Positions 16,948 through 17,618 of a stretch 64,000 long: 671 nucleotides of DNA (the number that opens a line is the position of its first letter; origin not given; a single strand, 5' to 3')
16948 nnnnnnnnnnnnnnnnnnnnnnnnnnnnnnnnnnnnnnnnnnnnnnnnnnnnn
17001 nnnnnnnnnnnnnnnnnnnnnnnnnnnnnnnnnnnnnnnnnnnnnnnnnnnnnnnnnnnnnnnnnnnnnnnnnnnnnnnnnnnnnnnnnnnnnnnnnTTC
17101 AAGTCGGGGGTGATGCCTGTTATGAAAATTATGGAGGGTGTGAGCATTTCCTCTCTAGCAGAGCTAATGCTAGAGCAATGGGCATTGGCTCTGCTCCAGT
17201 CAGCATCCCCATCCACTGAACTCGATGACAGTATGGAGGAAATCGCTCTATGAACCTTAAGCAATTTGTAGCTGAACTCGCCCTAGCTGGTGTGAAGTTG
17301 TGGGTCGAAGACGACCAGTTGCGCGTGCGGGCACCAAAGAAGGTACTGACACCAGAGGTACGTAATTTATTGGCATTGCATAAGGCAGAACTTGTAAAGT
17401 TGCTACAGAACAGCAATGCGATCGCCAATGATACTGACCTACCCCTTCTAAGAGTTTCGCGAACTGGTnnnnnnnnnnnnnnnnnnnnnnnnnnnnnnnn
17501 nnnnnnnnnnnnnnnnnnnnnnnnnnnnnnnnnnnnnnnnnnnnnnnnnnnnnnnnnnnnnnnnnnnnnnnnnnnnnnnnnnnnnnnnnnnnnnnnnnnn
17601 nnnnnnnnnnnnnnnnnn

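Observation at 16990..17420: TubC-type N-terminal docking domain on the NRPS, and an ATGA-coupled upstream ORF stump cut by the ISAs1 element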

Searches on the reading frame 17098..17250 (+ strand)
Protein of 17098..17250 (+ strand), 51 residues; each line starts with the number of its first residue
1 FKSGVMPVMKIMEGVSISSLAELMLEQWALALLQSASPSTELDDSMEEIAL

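Call 10: search_protein_families(library=pfam, max_evalue=10, proteins=[window:17098-17250:+])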
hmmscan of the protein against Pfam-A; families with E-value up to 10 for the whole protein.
seq(51 aa): 0 families

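Call 12: find_homologous_proteins(query=window:17098-17250:+, max_evalue=10)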
Query seq(51 aa): no candidate shares three 5-residue words with the query. No homologue found.

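Call 54: search_protein_representatives(protein=window:17098-17250:+)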
Query: 51 residues. Proteins with E-value up to 0.001 (for the whole library): 7; up to 1e-10: 1; up to 1e-30: 0. The best 7 are listed.
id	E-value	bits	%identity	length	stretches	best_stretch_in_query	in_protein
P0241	1.7e-13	64.5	85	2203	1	6-51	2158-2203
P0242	1.6e-08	49.3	75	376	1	6-49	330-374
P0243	1.1e-07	46.7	64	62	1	6-50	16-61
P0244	1.0e-06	43.7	70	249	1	6-51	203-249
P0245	3.9e-05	38.9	68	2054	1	6-49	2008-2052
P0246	5.7e-05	38.4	-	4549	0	-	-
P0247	2.5e-04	36.4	59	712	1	6-51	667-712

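Call 56: find_encoding_contigs(protein=P0241, flank=10000, max_places=4)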
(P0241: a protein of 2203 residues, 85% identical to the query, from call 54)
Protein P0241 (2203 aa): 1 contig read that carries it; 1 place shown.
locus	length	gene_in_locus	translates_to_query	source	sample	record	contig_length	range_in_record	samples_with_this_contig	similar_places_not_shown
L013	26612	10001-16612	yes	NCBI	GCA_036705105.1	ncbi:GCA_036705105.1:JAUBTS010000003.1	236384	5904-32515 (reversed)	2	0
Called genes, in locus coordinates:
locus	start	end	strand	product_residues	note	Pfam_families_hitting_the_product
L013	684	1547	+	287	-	PF26355:HTH_VMAP-M9, PF14516:AAA_35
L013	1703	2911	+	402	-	PF00155:Aminotran_1_2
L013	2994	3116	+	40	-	-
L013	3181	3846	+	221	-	PF27704:GuanidinoAc_N-MeTrfase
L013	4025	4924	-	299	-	PF00701:DHDPS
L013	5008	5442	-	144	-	-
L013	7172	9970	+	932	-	PF00668:Condensation, PF00501:AMP-binding, PF13193:AMP-binding_C, PF00550:PP-binding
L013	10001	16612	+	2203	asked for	PF00109:ketoacyl-synt, PF02801:Ketoacyl-synt_C, PF16197:KAsynt_C_assoc, PF22336:RhiE-like_linker, PF22621:CurL-like_PKS_C, PF00698:Acyl_transf_1, PF21089:PKS_DH_N, PF14765:PS-DH, +14 more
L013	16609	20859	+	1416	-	PF18563:TubC_N, PF00668:Condensation, PF00501:AMP-binding, PF13193:AMP-binding_C, PF00550:PP-binding, PF00975:Thioesterase, PF12697:Abhydrolase_6 (weak)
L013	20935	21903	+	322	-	PF02668:TauD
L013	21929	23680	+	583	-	PF00755:Carn_acyltransf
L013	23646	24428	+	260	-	PF03848:TehB (weak), PF13489:Methyltransf_23, PF13847:Methyltransf_31, PF08241:Methyltransf_11, PF08242:Methyltransf_12, PF13649:Methyltransf_25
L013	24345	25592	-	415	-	PF14690:Zn_ribbon_ISL3, PF01610:DDE_Tnp_ISL3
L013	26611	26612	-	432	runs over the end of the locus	PF02195:ParB_N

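Call 57: search_protein_families(library=pfam, proteins=[P0241, P0245, P0247, P0242], max_evalue=0.00001)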
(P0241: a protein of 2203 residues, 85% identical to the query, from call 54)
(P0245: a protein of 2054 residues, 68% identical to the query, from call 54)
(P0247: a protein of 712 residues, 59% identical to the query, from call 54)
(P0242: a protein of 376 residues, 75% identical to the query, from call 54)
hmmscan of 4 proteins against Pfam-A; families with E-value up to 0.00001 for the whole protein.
P0241 (2203 aa): 20 families
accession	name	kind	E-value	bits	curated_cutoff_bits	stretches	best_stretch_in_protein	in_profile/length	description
PF00109.32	ketoacyl-synt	-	5.2e-72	242.9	20.8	1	6-260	2-252/252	Beta-ketoacyl synthase, N-terminal domain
PF08659.16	KR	-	1.1e-70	237.7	22.6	1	1827-2005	1-180/180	KR domain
PF00698.26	Acyl_transf_1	-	3.1e-58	198.2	32.7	1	534-854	2-317/319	Acyl transferase domain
PF02801.28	Ketoacyl-synt_C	-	2.6e-43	147.2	20.8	1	268-386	1-118/119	Beta-ketoacyl synthase, C-terminal domain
PF14765.12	PS-DH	-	6.2e-33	114.1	23.7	1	1044-1197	5-163/166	Polyketide synthase dehydratase N-terminal domain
PF21089.3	PKS_DH_N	-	2.3e-28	98.6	27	1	907-1009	1-102/103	Polyketide synthase dehydratase domain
PF22621.2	CurL-like_PKS_C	-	7.9e-26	90.3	27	1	452-515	1-64/64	CurL-like, PKS C-terminal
PF08242.18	Methyltransf_12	-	1.4e-22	80.7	30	1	1422-1522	1-98/98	Methyltransferase domain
PF16197.11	KAsynt_C_assoc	-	1.1e-19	71.3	33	1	389-501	1-108/111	Ketoacyl-synthetase C-terminal extension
PF22336.2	RhiE-like_linker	-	4.3e-15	55.9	27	1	455-517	1-62/67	RhiE-like, KS-MAT linker domain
PF13489.12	Methyltransf_23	-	5.8e-14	52.6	27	1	1404-1576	7-162/164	Methyltransferase domain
PF00550.31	PP-binding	-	1.8e-12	47.8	20.8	1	2112-2174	3-65/67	Phosphopantetheine attachment site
PF08241.18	Methyltransf_11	-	2.9e-12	47.5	21.2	1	1422-1524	1-95/95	Methyltransferase domain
PF18558.8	HTH_51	-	4.7e-12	45.9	50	1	1252-1322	17-85/88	Methyltransferase, Helix-turn-helix domain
PF13649.12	Methyltransf_25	-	7.5e-12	46.2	27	1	1421-1520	1-97/97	Methyltransferase domain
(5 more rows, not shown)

P0245 (2054 aa): 12 families
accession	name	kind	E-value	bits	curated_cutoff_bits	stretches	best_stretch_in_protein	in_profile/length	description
PF00501.34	AMP-binding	-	8.8e-91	305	29.9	1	25-373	1-384/384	AMP-binding enzyme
PF00109.32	ketoacyl-synt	-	4.6e-73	246.4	20.8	1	659-913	2-252/252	Beta-ketoacyl synthase, N-terminal domain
PF00698.26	Acyl_transf_1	-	2.7e-59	201.6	32.7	1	1238-1556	2-314/319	Acyl transferase domain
PF02801.28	Ketoacyl-synt_C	-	5e-41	139.9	20.8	1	922-1039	2-118/119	Beta-ketoacyl synthase, C-terminal domain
PF14765.12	PS-DH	-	5.1e-34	117.6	23.7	1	1747-1903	3-163/166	Polyketide synthase dehydratase N-terminal domain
PF00550.31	PP-binding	-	9.5e-28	96.7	20.8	2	562-624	3-67/67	Phosphopantetheine attachment site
PF21089.3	PKS_DH_N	-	1.4e-26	92.8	27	1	1614-1714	2-102/103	Polyketide synthase dehydratase domain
PF22621.2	CurL-like_PKS_C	-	3.6e-25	88.1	27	1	1127-1190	1-64/64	CurL-like, PKS C-terminal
PF16197.11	KAsynt_C_assoc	-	5.2e-17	62.7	33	1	1042-1175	1-107/111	Ketoacyl-synthetase C-terminal extension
PF23297.2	ACP_SdgA_C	-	2.6e-15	56.7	27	1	1955-2031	8-84/95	Highly reducing polyketide synthase sdgA, C-terminal ACP domain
PF22336.2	RhiE-like_linker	-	2.1e-12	47.3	27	1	1131-1195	2-65/67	RhiE-like, KS-MAT linker domain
PF13193.12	AMP-binding_C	-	7.6e-08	33.6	24.5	1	432-531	1-76/76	AMP-binding enzyme C-terminal domain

P0247 (712 aa): 6 families
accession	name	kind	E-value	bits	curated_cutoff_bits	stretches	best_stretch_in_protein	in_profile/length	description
PF08659.16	KR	-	2.3e-71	239.9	22.6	1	335-512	2-180/180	KR domain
PF00106.31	adh_short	-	2.3e-15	57.1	26.6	1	336-492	3-160/195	short chain dehydrogenase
PF00550.31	PP-binding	-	3.7e-15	56.3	20.8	1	621-685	3-67/67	Phosphopantetheine attachment site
PF13561.12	adh_short_C2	-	4.2e-10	40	27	1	344-490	7-152/236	Enoyl-(Acyl carrier protein) reductase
PF23297.2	ACP_SdgA_C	-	2.2e-08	34.5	27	1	618-692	12-86/95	Highly reducing polyketide synthase sdgA, C-terminal ACP domain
PF21394.3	Beta-ketacyl_N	-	4.3e-07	30.1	26.9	1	121-283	3-163/170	Beta-ketoacyl synthase-like, N-terminal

P0242 (376 aa): 3 families
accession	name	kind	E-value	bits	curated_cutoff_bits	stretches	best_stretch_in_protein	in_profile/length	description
PF00550.31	PP-binding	-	3.8e-13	49.9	20.8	1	283-347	2-66/67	Phosphopantetheine attachment site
PF23297.2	ACP_SdgA_C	-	5e-12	46.2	27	1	284-352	15-83/95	Highly reducing polyketide synthase sdgA, C-terminal ACP domain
PF21394.3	Beta-ketacyl_N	-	4.9e-09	36.5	26.9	1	24-187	4-163/170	Beta-ketoacyl synthase-like, N-terminal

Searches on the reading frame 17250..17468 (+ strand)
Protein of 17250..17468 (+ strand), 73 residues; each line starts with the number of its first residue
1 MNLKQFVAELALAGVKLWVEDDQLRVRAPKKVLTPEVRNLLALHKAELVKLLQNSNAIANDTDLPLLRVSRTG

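Call 38: search_solved_structures(query=window:17250-17468:+, max_evalue=1, show_alignments=4)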
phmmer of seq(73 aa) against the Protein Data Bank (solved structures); distinct sequences matched with E-value up to 1: 8.
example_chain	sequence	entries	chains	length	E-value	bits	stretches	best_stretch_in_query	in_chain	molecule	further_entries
8aqq_A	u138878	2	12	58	8.5e-09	38.7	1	3-54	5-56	AerJ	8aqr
2jug_A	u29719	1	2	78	1.8e-07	34.5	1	7-56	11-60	TubC protein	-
5t7z_A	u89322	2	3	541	0.003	21.2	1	2-54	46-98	EpoB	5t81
6cgo_A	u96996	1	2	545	0.026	18.3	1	3-54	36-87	Condensation domain protein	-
6u42_5A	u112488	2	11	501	0.53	14.1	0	22-57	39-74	FAP45 | Cilia- and flagella-associated protein 45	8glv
6ews_A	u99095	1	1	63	0.66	13.8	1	2-57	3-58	NRPS Kj12A-NDD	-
6ewu_A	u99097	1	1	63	0.76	13.7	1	4-54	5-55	NRPS Kj12C-NDD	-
6ewt_A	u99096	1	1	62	0.78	13.6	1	3-53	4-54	NRPS Kj12B-NDD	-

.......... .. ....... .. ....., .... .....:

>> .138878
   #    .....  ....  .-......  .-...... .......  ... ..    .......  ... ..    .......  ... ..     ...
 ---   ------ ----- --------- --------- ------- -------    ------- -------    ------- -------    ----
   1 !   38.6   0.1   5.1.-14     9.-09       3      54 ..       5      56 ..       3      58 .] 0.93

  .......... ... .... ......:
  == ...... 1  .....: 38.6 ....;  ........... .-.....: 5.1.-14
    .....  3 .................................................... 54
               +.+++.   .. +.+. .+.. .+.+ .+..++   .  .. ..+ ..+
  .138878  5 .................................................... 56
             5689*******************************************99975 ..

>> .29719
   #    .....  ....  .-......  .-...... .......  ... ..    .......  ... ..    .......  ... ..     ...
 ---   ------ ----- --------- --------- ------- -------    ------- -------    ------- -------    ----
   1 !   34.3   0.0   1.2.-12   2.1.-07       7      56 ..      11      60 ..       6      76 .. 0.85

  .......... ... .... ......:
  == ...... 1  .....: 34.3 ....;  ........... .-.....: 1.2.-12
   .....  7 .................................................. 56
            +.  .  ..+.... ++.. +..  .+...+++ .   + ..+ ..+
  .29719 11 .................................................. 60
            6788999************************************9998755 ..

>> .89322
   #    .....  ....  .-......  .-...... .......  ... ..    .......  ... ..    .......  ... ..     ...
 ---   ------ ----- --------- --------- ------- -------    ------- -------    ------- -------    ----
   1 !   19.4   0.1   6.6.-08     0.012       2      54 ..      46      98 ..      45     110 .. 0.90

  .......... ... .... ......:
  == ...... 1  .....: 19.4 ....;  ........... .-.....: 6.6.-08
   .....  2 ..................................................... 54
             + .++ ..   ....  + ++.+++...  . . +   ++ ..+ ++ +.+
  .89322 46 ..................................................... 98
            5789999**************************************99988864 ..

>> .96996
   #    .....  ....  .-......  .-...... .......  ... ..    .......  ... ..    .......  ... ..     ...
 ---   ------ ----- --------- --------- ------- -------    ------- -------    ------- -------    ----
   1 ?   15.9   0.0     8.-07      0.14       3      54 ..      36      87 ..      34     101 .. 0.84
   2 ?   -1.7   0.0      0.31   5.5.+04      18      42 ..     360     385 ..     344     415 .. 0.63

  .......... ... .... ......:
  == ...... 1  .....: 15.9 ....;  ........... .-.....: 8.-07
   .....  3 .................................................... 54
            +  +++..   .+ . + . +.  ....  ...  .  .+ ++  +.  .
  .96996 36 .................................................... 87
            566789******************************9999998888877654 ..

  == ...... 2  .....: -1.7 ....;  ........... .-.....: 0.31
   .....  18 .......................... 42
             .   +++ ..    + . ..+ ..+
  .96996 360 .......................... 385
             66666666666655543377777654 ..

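Call 66: predict_structure(alignment_id=A4)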
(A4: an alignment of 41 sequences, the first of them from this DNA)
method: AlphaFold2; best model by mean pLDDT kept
length: 72 residues; sequences in the alignment: 41
mean_pLDDT: 70.4   pTM: 0.44
mean pLDDT of the five models: 70.4, 69.4, 68.7, 66.8, 66.5
residues with pLDDT >= 90: 0; 70-90: 50; 50-70: 17; < 50: 5
segments of 3 or more residues with pLDDT < 50: 60-63
pLDDT, mean of each block of 10 residues (from residue 1): 73 78 75 74 78 63 57 53
secondary structure, 60 per line:
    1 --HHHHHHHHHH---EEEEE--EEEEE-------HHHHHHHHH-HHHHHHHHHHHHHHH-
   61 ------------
elements in order: H3-12 E16-20 E23-27 H35-43 H45-59

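Call 70: fold_search(model_id=the predicted structure, library=pdb)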
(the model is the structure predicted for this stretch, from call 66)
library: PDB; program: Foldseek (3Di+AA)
matches with E <= 10: 183; with E <= 0.001: 1
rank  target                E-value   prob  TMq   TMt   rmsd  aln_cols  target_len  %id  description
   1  8aqq_A                1.7e-04  1.00  0.71  0.86   1.4        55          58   40  SeMet-derived crystal structure of the N-terminal beta-hairpin docking (bHD) domain of the AerJ halogenase, from the a (released 2024-03-06)
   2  5t81_A                1.3e-03  1.00  0.66  0.10   1.2        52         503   31  Rhombohedral crystal form of the EpoB NRPS cyclization-docking bidomain from Sorangium cellulosum (released 2016-11-09)
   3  5t81_B                2.2e-03  1.00  0.65  0.10   1.1        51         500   31  Rhombohedral crystal form of the EpoB NRPS cyclization-docking bidomain from Sorangium cellulosum (released 2016-11-09)
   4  6ews_MODEL_1_A        3.1e-03  1.00  0.65  0.73   2.1        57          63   26  Solution Structure of Rhabdopeptide NRPS Docking Domain Kj12A-NDD (released 2018-10-31)
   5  6cgo_A                5.1e-03  1.00  0.68  0.10   0.9        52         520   35  Molecular basis for condensation domain-mediated chain release from the enacyloxin polyketide synthase (released 2019-02-27)
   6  6ewt_MODEL_1_A        1.3e-02  1.00  0.68  0.77   1.8        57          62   24  Solution Structure of Rhabdopeptide NRPS Docking Domain Kj12B-NDD (released 2018-10-31)
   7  5t7z                  1.3e-02  1.00  0.61  0.10   1.5        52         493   29  Monoclinic crystal form of the EpoB NRPS cyclization-docking bidomain from Sorangium cellulosum (released 2016-11-09)
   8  6cgo_B                1.6e-02  1.00  0.68  0.10   1.0        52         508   35  Molecular basis for condensation domain-mediated chain release from the enacyloxin polyketide synthase (released 2019-02-27)
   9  6ewu_MODEL_1_A        1.8e-02  1.00  0.65  0.73   3.3        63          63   24  Solution Structure of Rhabdopeptide NRPS Docking Domain Kj12C-NDD (released 2018-10-31)
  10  2jug_MODEL_1_A        1.8e-02  0.96  0.43  0.41   8.9        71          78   30  Multienzyme Docking in Hybrid Megasynthetases (released 2007-12-11)
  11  6ewv_MODEL_1_A        2.2e-02  1.00  0.68  0.52   2.1        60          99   23  Solution Structure of Docking Domain Complex of RXP NRPS: Kj12C NDD - Kj12B CDD (released 2018-10-31)
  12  8k91_A                6.5e-01  0.51  0.45  0.06   6.1        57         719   18  CryoEM structure of LonC S582A hepatmer with Lysozyme (released 2024-08-07)
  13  4hw0_A                1.1e+00  0.11  0.30  0.23  13.8        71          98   20  Crystal structure of Sso10a-2, a DNA-binding protein from Sulfolobus solfataricus (released 2013-10-30)
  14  5ueb_B                1.1e+00  0.38  0.41  0.23   3.6        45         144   18  Novel crystal structure of a hypothetical protein from Neisseria gonorrhoeae (released 2017-01-18)
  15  3ic3_B                1.1e+00  0.10  0.28  0.23  12.0        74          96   16  Structure of a putative pyruvate dehydrogenase from the photosynthetic bacterium Rhodopseudomonas palustrus CGA009 (released 2009-09-22)
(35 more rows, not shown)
